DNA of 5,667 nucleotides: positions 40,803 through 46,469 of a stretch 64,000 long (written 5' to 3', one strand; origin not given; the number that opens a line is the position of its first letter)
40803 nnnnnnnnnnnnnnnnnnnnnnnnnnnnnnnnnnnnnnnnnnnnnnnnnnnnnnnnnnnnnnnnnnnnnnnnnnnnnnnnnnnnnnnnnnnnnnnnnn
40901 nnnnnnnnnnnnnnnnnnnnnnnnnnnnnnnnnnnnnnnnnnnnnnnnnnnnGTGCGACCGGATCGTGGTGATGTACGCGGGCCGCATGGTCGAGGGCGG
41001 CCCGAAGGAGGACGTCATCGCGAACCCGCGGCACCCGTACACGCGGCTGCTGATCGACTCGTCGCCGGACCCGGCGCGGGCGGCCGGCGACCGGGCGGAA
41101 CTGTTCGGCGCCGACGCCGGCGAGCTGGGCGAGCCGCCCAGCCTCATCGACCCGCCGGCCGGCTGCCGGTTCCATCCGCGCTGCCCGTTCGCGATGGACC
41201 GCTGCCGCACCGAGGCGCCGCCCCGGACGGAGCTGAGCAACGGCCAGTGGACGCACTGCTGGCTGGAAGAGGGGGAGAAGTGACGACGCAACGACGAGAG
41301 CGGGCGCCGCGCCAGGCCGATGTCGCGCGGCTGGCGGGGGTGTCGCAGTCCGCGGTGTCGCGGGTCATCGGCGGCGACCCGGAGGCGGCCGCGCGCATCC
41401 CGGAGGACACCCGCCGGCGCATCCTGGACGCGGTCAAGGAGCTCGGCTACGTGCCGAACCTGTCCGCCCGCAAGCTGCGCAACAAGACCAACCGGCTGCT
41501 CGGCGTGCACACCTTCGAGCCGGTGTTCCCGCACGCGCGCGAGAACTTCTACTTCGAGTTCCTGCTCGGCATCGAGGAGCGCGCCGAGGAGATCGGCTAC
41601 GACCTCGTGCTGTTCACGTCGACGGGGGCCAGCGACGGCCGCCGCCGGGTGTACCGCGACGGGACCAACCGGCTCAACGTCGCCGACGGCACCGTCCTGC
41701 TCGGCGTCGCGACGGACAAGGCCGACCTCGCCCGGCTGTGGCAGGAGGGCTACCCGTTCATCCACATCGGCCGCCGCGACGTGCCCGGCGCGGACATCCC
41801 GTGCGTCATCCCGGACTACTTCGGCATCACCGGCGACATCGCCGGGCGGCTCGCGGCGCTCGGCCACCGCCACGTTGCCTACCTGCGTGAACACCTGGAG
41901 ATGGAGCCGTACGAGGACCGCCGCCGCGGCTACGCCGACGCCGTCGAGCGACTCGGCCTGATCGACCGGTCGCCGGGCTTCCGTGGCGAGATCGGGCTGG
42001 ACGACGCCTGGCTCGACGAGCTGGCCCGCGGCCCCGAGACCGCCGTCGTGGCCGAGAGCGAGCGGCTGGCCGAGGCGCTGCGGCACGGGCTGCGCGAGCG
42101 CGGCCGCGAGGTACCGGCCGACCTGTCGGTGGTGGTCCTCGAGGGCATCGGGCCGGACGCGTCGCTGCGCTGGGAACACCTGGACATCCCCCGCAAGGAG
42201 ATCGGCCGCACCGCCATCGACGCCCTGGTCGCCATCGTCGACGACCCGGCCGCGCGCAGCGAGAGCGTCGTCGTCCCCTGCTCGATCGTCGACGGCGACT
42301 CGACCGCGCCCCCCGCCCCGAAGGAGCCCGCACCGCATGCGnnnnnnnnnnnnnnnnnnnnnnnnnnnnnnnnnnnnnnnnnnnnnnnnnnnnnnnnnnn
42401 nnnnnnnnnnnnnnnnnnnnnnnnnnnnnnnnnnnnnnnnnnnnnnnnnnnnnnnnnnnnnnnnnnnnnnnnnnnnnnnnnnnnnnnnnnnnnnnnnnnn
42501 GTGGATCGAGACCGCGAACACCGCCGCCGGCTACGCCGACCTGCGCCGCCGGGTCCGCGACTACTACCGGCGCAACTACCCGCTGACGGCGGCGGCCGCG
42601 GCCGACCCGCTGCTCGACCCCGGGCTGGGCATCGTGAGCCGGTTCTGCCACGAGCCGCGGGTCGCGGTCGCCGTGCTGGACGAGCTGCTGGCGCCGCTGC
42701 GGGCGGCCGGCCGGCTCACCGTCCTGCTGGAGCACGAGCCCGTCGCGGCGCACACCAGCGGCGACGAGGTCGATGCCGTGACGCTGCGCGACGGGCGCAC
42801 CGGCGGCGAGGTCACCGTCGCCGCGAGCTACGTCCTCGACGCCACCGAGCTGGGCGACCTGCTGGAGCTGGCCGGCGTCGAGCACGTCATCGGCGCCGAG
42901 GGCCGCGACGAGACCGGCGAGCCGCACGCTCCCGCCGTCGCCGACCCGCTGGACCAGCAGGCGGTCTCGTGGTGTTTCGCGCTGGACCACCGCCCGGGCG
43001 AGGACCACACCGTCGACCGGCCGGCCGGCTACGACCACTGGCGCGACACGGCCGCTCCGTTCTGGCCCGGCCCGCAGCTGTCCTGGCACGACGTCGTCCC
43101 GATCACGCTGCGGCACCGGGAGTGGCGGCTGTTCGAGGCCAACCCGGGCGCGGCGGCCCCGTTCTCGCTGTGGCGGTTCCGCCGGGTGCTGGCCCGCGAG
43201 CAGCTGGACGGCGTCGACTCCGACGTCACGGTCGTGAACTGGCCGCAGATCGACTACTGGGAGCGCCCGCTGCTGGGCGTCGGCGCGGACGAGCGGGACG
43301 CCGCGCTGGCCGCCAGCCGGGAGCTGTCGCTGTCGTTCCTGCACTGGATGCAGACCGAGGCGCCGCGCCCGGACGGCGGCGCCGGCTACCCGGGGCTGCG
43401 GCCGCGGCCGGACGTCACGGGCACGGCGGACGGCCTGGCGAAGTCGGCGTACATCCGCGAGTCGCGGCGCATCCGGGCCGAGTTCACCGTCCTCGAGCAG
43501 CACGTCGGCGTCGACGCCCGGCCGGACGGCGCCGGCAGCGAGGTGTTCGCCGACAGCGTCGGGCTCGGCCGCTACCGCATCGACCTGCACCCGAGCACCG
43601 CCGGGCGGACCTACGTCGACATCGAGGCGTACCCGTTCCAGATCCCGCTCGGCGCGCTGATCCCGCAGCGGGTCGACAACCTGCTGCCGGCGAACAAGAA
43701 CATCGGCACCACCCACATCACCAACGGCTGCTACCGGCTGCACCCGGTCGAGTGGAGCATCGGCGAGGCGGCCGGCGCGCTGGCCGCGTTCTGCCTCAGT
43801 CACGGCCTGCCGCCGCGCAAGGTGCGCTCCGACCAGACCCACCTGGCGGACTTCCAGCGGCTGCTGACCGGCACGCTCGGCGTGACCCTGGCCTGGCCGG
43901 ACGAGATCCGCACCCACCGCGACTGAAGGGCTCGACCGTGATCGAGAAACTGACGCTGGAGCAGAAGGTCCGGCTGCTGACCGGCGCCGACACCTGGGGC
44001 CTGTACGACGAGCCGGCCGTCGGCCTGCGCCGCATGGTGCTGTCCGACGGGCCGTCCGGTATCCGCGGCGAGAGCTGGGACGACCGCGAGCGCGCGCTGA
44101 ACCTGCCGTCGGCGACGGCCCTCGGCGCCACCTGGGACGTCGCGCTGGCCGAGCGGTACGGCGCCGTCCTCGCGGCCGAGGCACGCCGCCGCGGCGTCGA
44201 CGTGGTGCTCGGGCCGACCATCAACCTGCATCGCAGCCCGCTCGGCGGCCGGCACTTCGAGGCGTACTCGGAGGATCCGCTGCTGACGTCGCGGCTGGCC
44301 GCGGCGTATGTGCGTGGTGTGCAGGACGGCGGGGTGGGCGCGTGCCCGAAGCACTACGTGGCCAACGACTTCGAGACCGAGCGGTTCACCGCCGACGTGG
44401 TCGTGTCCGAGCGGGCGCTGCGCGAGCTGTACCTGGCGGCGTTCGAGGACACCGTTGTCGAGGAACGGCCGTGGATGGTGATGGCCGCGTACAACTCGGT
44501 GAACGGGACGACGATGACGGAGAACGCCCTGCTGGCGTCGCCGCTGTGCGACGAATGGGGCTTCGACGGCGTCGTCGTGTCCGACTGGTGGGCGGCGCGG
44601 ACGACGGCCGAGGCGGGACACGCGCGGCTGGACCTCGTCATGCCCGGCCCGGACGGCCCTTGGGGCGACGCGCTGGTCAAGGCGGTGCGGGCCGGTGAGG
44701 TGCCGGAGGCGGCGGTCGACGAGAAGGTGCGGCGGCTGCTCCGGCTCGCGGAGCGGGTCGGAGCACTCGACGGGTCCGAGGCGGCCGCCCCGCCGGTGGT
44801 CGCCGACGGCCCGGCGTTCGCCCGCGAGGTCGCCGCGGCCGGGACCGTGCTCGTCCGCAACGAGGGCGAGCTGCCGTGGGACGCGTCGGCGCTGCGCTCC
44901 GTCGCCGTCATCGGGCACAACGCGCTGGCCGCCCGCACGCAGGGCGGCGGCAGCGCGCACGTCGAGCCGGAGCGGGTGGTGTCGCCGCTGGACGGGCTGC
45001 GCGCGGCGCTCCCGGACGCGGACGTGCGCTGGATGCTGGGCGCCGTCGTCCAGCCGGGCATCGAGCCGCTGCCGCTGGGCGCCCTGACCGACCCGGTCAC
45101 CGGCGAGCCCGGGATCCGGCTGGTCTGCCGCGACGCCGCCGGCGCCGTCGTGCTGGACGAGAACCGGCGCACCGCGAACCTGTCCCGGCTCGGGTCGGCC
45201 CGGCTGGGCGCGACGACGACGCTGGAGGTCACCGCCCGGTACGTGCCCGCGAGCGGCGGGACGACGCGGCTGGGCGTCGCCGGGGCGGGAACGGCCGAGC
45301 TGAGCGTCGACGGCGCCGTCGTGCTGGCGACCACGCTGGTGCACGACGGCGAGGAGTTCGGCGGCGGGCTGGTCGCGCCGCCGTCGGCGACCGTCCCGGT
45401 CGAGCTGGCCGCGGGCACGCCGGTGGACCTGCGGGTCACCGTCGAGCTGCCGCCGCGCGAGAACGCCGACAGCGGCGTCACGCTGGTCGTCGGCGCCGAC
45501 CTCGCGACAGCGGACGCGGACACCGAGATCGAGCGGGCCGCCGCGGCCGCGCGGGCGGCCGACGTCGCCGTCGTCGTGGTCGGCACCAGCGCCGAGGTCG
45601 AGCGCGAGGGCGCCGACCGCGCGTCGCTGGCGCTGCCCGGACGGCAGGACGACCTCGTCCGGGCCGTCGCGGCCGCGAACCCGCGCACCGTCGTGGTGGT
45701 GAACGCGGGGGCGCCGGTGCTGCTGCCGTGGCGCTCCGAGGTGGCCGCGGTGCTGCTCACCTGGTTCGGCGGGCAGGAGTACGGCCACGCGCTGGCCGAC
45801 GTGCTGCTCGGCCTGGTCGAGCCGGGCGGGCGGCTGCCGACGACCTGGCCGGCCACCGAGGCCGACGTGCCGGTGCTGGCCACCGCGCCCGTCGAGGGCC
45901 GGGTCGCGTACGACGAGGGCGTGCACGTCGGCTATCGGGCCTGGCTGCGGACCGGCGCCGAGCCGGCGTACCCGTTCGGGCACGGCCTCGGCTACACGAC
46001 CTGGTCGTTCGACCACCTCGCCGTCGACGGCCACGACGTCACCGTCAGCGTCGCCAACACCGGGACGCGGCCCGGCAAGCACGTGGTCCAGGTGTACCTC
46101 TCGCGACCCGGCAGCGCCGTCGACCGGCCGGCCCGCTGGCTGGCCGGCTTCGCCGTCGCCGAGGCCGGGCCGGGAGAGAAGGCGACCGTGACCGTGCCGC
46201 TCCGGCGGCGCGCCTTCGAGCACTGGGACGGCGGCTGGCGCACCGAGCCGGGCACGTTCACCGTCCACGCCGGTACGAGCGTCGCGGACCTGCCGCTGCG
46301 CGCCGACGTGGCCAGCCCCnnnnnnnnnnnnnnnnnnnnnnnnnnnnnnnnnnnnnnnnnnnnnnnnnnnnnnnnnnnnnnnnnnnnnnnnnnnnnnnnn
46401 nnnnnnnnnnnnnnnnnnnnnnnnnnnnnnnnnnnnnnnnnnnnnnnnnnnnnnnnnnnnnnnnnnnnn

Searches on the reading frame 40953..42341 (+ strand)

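Call 9: search_protein_families(library=pfam, proteins=[window:40953-42341:+], max_evalue=0.001)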
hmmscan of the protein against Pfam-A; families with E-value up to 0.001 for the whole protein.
window:40953-42341:+ (463 aa): 3 families
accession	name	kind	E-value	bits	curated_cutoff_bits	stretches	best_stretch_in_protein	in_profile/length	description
PF13377.12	Peripla_BP_3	-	3.6e-21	76.4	26.5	1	298-451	2-167/167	Periplasmic binding protein-like domain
PF00532.27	Peripla_BP_1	-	1.1e-15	58.4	22.2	1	191-444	7-276/281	Periplasmic binding proteins and sugar binding domain of LacI family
PF00356.27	LacI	-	5.2e-13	49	27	1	123-169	4-46/46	Bacterial regulatory proteins, lacI family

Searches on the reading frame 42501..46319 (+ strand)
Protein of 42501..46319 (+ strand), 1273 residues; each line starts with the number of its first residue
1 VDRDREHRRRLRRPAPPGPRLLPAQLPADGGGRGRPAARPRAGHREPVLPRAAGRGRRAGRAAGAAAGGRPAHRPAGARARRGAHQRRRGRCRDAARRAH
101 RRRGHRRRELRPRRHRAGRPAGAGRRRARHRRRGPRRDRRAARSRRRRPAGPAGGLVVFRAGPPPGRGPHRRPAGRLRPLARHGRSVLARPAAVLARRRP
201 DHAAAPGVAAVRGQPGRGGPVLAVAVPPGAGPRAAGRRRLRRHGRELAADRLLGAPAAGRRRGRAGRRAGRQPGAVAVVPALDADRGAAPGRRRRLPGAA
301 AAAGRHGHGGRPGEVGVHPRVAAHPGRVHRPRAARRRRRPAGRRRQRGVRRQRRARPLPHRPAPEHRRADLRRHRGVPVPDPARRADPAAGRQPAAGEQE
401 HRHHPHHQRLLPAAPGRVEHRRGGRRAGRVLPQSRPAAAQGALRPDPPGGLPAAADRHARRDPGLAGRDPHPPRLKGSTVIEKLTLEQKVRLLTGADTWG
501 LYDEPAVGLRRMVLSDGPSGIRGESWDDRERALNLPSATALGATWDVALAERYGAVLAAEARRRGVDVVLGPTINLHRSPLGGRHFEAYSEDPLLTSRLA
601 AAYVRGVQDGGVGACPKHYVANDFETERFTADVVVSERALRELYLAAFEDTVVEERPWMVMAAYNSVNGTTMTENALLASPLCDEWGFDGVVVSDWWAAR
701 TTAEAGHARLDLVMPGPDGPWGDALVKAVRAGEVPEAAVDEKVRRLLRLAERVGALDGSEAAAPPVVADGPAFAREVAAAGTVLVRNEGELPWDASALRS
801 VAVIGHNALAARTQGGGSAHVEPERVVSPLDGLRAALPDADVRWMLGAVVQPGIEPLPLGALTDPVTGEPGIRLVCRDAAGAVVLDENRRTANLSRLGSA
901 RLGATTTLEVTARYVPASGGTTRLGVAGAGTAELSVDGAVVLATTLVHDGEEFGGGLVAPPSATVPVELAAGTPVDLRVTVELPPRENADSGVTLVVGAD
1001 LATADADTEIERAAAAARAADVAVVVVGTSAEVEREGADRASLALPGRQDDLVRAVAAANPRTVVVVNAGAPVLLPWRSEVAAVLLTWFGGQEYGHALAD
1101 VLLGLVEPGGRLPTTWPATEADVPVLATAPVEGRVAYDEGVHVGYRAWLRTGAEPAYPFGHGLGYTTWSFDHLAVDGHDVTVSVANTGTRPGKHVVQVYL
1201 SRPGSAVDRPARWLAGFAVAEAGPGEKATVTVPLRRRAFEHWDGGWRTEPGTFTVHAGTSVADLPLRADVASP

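Call 9: search_protein_families(library=pfam, proteins=[window:42501-46319:+], max_evalue=0.001)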
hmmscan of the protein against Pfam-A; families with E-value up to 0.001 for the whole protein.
window:42501-46319:+ (1273 aa): 3 families
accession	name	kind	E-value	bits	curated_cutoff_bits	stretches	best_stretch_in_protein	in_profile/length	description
PF01915.27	Glyco_hydro_3_C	-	5e-56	190.3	31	1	782-1165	1-200/200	Glycosyl hydrolase family 3 C-terminal domain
PF00933.27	Glyco_hydro_3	-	1.3e-35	123.8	27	1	533-749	83-316/316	Glycosyl hydrolase family 3 N terminal domain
PF14310.12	Fn3-like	-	1.2e-19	70.7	25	1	1194-1260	1-70/71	Fibronectin type III-like domain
